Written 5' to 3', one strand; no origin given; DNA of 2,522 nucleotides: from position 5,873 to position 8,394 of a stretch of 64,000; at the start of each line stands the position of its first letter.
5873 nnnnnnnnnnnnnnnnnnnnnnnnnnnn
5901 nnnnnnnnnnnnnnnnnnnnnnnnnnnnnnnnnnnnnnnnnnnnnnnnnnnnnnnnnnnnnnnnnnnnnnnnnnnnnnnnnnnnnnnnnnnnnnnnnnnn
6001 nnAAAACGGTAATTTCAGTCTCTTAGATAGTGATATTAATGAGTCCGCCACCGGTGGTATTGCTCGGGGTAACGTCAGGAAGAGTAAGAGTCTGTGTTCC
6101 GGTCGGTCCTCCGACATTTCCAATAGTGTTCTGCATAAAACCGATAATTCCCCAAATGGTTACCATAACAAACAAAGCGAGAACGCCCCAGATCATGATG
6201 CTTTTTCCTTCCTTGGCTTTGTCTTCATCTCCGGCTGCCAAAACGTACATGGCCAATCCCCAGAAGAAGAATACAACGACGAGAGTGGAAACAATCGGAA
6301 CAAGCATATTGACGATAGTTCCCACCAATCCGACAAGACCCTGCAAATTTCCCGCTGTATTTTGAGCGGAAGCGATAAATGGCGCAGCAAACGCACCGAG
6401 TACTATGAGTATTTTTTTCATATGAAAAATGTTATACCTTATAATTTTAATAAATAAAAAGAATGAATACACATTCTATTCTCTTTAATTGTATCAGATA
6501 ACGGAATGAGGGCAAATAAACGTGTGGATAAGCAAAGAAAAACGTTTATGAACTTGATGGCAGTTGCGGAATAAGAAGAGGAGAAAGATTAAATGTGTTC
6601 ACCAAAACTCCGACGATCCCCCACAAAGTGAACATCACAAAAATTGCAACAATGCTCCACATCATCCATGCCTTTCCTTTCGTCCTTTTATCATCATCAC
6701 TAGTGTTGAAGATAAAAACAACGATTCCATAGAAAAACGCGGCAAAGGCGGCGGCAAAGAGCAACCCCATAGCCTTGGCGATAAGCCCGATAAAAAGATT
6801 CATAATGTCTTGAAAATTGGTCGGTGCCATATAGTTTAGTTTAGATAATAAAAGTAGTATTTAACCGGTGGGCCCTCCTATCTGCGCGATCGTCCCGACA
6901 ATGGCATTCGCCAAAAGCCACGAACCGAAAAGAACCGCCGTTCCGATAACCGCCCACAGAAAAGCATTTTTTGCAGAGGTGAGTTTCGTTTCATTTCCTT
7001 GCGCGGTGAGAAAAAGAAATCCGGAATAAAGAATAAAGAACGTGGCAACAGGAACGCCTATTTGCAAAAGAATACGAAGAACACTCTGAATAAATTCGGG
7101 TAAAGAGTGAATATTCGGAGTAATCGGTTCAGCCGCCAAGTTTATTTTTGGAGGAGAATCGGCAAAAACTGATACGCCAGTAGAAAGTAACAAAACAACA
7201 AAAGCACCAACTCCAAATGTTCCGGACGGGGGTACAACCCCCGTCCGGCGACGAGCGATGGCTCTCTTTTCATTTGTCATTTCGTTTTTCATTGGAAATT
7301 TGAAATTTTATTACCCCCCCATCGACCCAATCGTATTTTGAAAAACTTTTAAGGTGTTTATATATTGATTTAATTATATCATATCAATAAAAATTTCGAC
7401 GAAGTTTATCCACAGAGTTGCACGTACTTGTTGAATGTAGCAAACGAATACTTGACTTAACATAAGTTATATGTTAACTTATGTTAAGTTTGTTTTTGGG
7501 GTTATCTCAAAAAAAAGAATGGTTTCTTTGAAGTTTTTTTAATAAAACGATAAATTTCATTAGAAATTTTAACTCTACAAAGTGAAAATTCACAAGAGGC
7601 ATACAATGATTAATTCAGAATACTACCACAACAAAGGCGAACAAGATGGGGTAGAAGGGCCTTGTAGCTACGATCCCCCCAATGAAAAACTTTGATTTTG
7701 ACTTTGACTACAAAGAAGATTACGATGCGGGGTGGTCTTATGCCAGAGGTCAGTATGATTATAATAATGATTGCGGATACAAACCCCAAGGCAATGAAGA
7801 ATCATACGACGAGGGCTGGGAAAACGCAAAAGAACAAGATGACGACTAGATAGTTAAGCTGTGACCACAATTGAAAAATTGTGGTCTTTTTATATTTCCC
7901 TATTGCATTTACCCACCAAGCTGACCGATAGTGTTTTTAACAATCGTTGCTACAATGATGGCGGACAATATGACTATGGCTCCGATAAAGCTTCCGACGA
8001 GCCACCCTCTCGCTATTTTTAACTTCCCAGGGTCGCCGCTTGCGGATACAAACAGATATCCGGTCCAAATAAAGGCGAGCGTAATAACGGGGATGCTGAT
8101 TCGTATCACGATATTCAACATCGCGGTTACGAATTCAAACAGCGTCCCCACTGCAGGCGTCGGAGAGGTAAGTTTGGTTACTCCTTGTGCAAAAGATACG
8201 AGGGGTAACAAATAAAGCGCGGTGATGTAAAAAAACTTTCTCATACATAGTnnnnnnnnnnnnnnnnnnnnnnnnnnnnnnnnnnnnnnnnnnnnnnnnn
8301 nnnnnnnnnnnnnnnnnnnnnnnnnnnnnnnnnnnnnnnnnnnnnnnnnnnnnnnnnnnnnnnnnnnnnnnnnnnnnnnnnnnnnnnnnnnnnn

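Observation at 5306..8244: Tandem array of six VirB2/TrbC-like pilin paralogs within a ~9.5-kb all-minus-strand surface locus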

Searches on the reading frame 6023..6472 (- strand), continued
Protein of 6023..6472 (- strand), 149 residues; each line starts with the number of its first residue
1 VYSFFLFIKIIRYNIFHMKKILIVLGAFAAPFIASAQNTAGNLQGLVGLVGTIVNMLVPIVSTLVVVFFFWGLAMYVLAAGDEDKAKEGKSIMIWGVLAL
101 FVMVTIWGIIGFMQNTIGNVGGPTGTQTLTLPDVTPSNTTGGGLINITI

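Call 96: predict_structure(alignment_id=A6)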
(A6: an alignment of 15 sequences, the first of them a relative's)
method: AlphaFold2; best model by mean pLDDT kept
length: 552 residues; sequences in the alignment: 15
mean_pLDDT: 61.3   pTM: 0.38
mean pLDDT of the five models: 61.3, 58.9, 54.4, 51.4, 50.6
residues with pLDDT >= 90: 0; 70-90: 76; 50-70: 416; < 50: 60
segments of 3 or more residues with pLDDT < 50: 22-38, 44-47, 127-129, 293-300, 380-390, 467-474, 550-552
pLDDT, mean of each block of 10 residues (from residue 1): 61 63 45 45 48 60 65 69 67 74 69 63 51 59 63 66 64 70 68 63 59 56 60 65 65 67 69 62 56 45 54 58 63 65 68 68 62 55 38 54 57 64 66 72 67 61 50 47 59 63 68 79 74 66 58 38
secondary structure, 60 per line:
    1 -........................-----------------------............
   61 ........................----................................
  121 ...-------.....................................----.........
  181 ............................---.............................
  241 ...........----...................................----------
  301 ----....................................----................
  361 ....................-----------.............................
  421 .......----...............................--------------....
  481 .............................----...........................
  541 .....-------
elements in order: H2-25 H49-84 H89-123 H131-167 H172-208 H212-251 H256-290 H305-340 H345-380 H392-427 H432-462 H477-509 H514-545
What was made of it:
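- The AlphaFold2 model of a six-hairpin fusion was too uncertain to show its packing (pLDDT 61, pTM 0.38, call 96).
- Tried and rejected: The packing could not be interpreted, so I ran no fold search on it (call 96).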

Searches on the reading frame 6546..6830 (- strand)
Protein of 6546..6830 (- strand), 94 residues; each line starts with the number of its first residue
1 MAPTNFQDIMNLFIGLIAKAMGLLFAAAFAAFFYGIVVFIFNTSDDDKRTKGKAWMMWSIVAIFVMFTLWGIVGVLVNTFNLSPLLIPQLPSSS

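Call 3: search_protein_families(library=pfam, proteins=[window:6546-6830:-], max_evalue=1)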
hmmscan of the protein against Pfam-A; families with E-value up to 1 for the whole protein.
window:6546-6830:- (94 aa): 4 families
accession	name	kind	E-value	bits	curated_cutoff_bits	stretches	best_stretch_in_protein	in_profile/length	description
PF18895.5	T4SS_pilin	-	4e-09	36.9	26.6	1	20-76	16-71/71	Type IV secretion system pilin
PF03739.19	LptF_LptG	-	0.0051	16.3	27.9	1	25-91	275-339/353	Lipopolysaccharide export system permease LptF/LptG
PF06570.16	DUF1129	-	0.028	14.5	29.1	1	9-82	99-177/207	Protein of unknown function (DUF1129)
PF12420.13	DUF3671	-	0.93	9.3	34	1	16-76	154-203/223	Fam-L, Fam-M like protein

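Call 4: search_protein_families(library=ncbifam, proteins=[window:6546-6830:-], max_evalue=1)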
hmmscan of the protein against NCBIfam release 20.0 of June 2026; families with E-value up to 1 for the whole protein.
window:6546-6830:- (94 aa): 6 families
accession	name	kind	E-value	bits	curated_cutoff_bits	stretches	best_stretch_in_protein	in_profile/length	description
NF045849.1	ICE_MMCAP2_0565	equivalog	6.6e-06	25.7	40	1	20-78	16-78/80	Mbov_0395 family pilin-like conjugal transfer protein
NF046089.1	CD3337_EF1877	subfamily_domain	0.0023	16.8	120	1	16-85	359-428/450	CD3337/EF1877 family mobilome membrane protein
NF043062.1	MMSYN1_0881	equivalog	0.024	13.7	450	1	27-79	315-364/455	hexose phosphate transporter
TIGR04429.1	Phr_nterm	subfamily_domain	0.09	13.3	25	0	30-46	10-26/28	Phr family secreted Rap phosphatase inhibitor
NF042915.1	MAB_1171c_fam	subfamily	0.11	11.5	100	1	22-72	62-114/362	MAB_1171c family putative transporter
TIGR03943.1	TIGR03943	equivalog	0.3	10.4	88.8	1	19-67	12-69/221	TIGR03943 family putative permease subunit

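Call 74: search_protein_families(library=pfam, alignment_id=A5, max_evalue=0.01)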
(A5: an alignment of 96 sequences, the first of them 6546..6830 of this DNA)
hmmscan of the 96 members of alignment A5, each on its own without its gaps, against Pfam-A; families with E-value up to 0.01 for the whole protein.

A. member 1, window:6546-6830:- (94 aa): 2 families
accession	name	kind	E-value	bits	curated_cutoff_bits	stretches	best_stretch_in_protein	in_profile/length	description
PF18895.5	T4SS_pilin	-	4e-09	36.9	26.6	1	20-76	16-71/71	Type IV secretion system pilin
PF03739.19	LptF_LptG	-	0.0051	16.3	27.9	1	25-91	275-339/353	Lipopolysaccharide export system permease LptF/LptG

B. families by the number of members that match (of 96 scanned): 42 families (the first 25 are shown)
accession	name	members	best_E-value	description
PF18895.5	T4SS_pilin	96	3.8e-16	Type IV secretion system pilin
PF00520.37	Ion_trans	8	2.7e-05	Ion transport protein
PF07666.16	MpPF26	2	7e-05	M penetrans paralogue family 26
PF07331.16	TctB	2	0.00036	Tripartite tricarboxylate transporter TctB family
PF06664.17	WLS-like_TM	2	0.0012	Wntless-like, transmembrane domain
PF11700.14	ATG22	2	0.0012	Vacuole effluxer Atg22 like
PF09323.15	DUF1980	2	0.0026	DUF1980 N-terminal domain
PF03600.22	CitMHS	2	0.0033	Citrate transporter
PF03814.21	KdpA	2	0.0039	Potassium-transporting ATPase A subunit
PF04306.18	DUF456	2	0.006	Protein of unknown function (DUF456)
PF04956.18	TrbC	1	2.1e-06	TrbC/VIRB2 pilin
PF05545.16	FixQ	1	0.00037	Cbb3-type cytochrome oxidase component FixQ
PF04138.20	GtrA_DPMS_TM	1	0.00041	GtrA/DPMS, transmembrane domain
PF01545.26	Cation_efflux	1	0.00055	Cation efflux family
PF14163.11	SieB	1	0.00065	Super-infection exclusion protein B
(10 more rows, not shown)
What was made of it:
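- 96 of 96 distal-type orthologues hit PF18895 (call 74).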

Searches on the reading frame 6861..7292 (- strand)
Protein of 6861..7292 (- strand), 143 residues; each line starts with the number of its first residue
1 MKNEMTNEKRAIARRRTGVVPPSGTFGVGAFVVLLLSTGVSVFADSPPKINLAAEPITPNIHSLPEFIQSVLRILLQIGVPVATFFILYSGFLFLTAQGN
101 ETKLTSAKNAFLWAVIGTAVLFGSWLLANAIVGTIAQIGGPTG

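Call 3: search_protein_families(library=pfam, proteins=[window:6861-7292:-], max_evalue=1)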
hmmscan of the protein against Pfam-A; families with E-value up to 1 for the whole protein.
window:6861-7292:- (143 aa): 4 families
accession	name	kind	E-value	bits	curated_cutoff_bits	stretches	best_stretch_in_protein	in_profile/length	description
PF18895.5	T4SS_pilin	-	6.9e-11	42.5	26.6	1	63-131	4-71/71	Type IV secretion system pilin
PF04956.18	TrbC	-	0.0002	21.9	27.9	1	62-129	35-96/98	TrbC/VIRB2 pilin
PF02308.21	MgtC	-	0.0021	18.9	31.4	1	29-135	33-108/121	MgtC family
PF04290.18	DctQ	-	0.024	15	28.3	1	62-136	55-127/132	Tripartite ATP-independent periplasmic transporters, DctQ component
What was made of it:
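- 6861..7292 (-): p5, pilin paralog at position 2 (proximal, TrbC-like type B), with a long signal peptide. It scores 42.5 bits on PF18895 and matches PF04956 TrbC at E 2e-4 (call 3).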

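Call 4: search_protein_families(library=ncbifam, proteins=[window:6861-7292:-], max_evalue=1)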
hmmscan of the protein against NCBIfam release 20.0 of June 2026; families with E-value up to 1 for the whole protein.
window:6861-7292:- (143 aa): 1 family
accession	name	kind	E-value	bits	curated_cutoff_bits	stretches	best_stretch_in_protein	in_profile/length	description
NF045849.1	ICE_MMCAP2_0565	equivalog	0.00018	21.1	40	1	66-135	11-80/80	Mbov_0395 family pilin-like conjugal transfer protein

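Call 60: search_protein_families(library=pfam, alignment_id=A4, max_evalue=0.01)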
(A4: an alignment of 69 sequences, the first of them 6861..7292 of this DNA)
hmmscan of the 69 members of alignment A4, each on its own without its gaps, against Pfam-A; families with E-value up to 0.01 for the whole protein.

A. member 1, window:6861-7292:- (143 aa): 3 families
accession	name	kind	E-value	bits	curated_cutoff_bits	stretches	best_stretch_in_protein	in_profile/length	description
PF18895.5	T4SS_pilin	-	6.9e-11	42.5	26.6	1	63-131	4-71/71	Type IV secretion system pilin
PF04956.18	TrbC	-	0.0002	21.9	27.9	1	62-129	35-96/98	TrbC/VIRB2 pilin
PF02308.21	MgtC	-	0.0021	18.9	31.4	1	29-135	33-108/121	MgtC family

B. families by the number of members that match (of 69 scanned): 13 families
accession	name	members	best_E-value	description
PF18895.5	T4SS_pilin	69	4.1e-15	Type IV secretion system pilin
PF04956.18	TrbC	62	4.2e-10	TrbC/VIRB2 pilin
PF19607.4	DUF6112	5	0.00039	Family of unknown function (DUF6112)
PF01554.23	MatE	4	0.00034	MatE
PF02308.21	MgtC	4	0.00045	MgtC family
PF04290.18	DctQ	2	0.00079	Tripartite ATP-independent periplasmic transporters, DctQ component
PF10110.14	GPDPase_memb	1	0.0012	Membrane domain of glycerophosphoryl diester phosphodiesterase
PF11188.13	DUF2975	1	0.0016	Protein of unknown function (DUF2975)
PF14147.11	Spore_YhaL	1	0.0018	Sporulation protein YhaL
PF01757.29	Acyl_transf_3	1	0.0022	Acyltransferase domain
PF23396.1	DUF7103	1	0.0037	Family of unknown function (DUF7103)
PF04835.17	Pox_A9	1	0.005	A9 protein conserved region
PF00528.27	BPD_transp_1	1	0.007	Binding-protein-dependent transport system inner membrane component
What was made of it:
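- On T4SS_pilin (Pfam PF18895): Orthologues match in 69 of 69 and 96 of 96 cases (calls 60, 74).
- PF18895 matches 69 of 69 and 96 of 96 orthologues, and PF04956 reaches E 4.2e-10 (calls 60, 74).
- On TrbC/VirB2 pilin (Pfam PF04956): Its orthologous group matches in 62 of 69 members at E < 0.01, best 4.2e-10 (call 60).
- Closest known: TrbC/VirB2 pilins of Gram-negative T4SSs. Same: PF04956 matches p5 weakly and its orthologues down to E 4.2e-10 (calls 3, 60).
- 69 of 69 proximal-type orthologues hit PF18895 and 62 of 69 hit PF04956 TrbC/VirB2 (call 60). The proximal type shows sequence homology to TrbC/VirB2 pilins (call 60).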

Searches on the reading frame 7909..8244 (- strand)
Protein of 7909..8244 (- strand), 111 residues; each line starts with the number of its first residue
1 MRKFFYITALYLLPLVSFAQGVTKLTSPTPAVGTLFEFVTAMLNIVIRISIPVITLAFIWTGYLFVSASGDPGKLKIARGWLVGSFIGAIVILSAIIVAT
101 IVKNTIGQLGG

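Call 3: search_protein_families(library=pfam, proteins=[window:7909-8244:-], max_evalue=1)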
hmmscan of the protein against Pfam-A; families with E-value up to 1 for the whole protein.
window:7909-8244:- (111 aa): 2 families
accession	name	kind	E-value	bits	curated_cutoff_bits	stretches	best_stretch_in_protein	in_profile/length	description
PF18895.5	T4SS_pilin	-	8.2e-07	29.5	26.6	1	33-101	3-70/71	Type IV secretion system pilin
PF20556.3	DUF6768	-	0.22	11.7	27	1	32-92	32-88/123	Family of unknown function (DUF6768)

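Call 4: search_protein_families(library=ncbifam, proteins=[window:7909-8244:-], max_evalue=1)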
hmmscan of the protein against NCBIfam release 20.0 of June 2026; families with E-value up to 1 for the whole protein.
window:7909-8244:- (111 aa): 0 families
